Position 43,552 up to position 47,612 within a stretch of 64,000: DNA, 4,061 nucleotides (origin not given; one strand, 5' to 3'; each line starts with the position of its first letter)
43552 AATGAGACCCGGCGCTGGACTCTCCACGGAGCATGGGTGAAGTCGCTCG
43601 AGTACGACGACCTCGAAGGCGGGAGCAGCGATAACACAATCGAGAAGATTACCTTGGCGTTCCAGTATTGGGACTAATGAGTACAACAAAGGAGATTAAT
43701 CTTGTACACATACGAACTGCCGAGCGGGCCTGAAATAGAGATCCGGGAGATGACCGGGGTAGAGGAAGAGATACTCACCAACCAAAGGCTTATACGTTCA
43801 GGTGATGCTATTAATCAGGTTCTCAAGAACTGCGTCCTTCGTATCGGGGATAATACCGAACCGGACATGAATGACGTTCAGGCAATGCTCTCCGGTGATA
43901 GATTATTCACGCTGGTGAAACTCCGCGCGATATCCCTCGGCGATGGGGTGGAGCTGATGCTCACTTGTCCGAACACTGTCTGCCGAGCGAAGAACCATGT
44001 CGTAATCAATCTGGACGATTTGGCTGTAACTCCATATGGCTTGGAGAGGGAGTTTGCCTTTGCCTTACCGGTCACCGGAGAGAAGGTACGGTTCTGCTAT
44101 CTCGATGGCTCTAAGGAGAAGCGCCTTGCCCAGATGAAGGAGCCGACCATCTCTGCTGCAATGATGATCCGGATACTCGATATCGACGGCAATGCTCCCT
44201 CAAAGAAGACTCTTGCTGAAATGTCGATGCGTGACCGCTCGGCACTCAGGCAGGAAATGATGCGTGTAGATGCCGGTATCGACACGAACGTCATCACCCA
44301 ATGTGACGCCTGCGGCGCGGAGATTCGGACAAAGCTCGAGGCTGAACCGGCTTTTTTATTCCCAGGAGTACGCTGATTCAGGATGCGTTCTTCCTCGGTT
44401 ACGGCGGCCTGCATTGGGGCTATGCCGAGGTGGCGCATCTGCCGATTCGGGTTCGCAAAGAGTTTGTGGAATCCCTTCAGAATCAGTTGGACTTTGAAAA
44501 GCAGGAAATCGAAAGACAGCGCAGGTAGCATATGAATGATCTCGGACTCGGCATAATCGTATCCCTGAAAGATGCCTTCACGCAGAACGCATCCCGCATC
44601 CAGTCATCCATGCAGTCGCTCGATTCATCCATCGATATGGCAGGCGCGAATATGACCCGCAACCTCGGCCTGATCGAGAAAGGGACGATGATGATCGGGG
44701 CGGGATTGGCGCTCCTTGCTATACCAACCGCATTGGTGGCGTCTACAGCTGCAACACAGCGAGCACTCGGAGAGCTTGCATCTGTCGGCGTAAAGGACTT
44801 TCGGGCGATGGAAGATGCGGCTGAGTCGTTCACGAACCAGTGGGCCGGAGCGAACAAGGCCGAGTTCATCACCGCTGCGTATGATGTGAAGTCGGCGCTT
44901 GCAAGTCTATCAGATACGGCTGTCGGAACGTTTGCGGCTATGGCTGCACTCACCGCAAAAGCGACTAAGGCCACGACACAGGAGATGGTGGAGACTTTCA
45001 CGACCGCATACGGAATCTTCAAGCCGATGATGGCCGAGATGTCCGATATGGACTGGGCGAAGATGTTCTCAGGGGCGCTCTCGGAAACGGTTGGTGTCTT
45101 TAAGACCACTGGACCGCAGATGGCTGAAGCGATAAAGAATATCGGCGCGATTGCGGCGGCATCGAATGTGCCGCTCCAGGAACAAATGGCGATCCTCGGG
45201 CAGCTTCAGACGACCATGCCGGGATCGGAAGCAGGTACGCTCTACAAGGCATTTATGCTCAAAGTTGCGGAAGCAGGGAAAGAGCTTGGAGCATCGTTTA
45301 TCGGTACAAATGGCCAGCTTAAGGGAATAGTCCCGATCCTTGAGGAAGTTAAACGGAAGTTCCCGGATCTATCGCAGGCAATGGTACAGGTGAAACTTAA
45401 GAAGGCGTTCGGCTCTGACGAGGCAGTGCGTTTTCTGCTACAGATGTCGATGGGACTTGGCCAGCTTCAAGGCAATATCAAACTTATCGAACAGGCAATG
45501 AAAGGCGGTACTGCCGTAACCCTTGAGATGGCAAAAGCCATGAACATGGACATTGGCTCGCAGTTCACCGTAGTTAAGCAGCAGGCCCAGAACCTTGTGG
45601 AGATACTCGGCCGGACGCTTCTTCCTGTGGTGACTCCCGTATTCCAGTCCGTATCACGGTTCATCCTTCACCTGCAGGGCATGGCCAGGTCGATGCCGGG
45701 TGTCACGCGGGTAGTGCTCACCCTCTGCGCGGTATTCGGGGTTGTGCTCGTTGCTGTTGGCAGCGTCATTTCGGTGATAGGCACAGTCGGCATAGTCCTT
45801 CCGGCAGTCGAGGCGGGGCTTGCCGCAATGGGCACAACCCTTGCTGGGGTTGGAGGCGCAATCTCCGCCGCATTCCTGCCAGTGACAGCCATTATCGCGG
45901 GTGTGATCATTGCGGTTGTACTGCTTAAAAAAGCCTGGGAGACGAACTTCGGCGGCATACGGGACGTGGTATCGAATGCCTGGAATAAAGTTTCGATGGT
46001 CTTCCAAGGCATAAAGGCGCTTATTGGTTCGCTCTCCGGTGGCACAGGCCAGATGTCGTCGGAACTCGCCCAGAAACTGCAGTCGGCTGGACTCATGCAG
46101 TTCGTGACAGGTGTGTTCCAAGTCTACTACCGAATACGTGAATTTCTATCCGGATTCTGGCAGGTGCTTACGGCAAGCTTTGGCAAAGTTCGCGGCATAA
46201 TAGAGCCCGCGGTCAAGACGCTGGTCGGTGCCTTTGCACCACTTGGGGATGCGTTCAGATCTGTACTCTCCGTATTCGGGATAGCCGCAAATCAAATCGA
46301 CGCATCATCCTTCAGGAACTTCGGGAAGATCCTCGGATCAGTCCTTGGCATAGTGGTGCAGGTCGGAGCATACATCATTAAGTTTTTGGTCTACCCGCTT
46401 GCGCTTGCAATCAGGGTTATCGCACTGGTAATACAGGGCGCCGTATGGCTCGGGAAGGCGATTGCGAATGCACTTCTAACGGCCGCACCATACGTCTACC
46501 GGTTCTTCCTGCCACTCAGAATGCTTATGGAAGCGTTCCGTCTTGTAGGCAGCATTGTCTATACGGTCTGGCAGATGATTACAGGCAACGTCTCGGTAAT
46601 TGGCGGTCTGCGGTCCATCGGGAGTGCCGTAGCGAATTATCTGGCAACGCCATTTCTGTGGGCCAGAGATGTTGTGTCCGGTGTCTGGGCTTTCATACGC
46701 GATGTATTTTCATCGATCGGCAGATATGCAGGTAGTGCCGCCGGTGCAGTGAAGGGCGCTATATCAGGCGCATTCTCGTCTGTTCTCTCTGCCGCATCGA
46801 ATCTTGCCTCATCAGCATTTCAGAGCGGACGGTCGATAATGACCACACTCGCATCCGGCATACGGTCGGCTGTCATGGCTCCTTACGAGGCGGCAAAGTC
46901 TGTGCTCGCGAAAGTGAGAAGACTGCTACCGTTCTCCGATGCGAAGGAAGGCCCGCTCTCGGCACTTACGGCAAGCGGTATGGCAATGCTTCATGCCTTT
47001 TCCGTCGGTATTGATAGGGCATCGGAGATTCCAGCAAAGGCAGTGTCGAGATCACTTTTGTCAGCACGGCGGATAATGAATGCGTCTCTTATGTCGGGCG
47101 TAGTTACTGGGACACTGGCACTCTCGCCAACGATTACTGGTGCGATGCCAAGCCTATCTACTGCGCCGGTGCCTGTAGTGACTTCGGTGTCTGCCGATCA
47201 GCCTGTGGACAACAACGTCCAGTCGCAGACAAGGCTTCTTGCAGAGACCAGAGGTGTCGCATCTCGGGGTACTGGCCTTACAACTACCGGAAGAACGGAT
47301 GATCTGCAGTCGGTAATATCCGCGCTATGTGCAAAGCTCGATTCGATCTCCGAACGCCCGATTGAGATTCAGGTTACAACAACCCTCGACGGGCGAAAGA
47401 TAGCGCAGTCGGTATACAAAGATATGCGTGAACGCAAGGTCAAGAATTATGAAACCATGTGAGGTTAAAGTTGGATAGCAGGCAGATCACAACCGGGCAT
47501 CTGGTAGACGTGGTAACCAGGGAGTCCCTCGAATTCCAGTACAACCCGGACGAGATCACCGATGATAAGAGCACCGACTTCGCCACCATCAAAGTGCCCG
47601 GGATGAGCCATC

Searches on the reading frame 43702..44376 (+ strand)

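Call 72: search_protein_families(library=phrogs, proteins=[window:43702-44376:+], max_evalue=0.001)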
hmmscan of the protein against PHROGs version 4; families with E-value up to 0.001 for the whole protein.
window:43702-44376:+ (224 aa): 1 family
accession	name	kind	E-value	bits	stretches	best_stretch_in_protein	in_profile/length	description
phrog_150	-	tail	1.5e-18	68.2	1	2-220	15-233/282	baseplate hub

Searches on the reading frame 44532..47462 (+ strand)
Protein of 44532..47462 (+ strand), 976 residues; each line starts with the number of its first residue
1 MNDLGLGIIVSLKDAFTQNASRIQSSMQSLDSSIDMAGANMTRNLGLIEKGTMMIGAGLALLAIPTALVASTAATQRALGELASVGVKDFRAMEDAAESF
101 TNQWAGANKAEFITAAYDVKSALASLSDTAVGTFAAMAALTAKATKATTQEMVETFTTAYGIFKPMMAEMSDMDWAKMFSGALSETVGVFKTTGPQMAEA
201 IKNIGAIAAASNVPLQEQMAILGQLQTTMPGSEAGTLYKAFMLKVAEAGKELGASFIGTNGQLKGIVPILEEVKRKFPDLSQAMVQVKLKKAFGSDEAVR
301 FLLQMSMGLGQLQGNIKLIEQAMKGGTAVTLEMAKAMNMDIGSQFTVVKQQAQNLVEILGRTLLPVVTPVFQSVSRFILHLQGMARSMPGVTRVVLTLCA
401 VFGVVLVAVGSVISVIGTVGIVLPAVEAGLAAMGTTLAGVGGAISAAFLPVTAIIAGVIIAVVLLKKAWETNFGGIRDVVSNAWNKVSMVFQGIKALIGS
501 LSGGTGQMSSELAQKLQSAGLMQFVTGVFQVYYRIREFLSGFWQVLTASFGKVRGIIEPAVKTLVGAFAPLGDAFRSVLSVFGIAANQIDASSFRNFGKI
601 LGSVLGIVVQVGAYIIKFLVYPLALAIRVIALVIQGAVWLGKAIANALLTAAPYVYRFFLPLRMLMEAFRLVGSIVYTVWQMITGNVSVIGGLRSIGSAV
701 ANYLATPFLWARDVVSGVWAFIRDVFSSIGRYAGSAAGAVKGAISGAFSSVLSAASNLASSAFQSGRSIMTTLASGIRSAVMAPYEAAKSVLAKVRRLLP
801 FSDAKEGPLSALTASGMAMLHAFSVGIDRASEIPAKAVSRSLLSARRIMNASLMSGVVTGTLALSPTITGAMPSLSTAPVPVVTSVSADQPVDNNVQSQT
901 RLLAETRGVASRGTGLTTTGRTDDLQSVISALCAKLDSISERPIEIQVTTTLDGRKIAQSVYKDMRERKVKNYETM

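Call 17: search_protein_families(library=pfam, proteins=[window:44532-47462:+], max_evalue=0.001)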
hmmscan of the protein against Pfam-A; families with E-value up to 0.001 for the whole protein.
window:44532-47462:+ (976 aa): 1 family
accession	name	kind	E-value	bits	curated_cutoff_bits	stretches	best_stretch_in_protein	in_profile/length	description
PF10145.14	PhageMin_Tail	-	8.3e-22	78.5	33.2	1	96-294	3-201/201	Phage-related minor tail protein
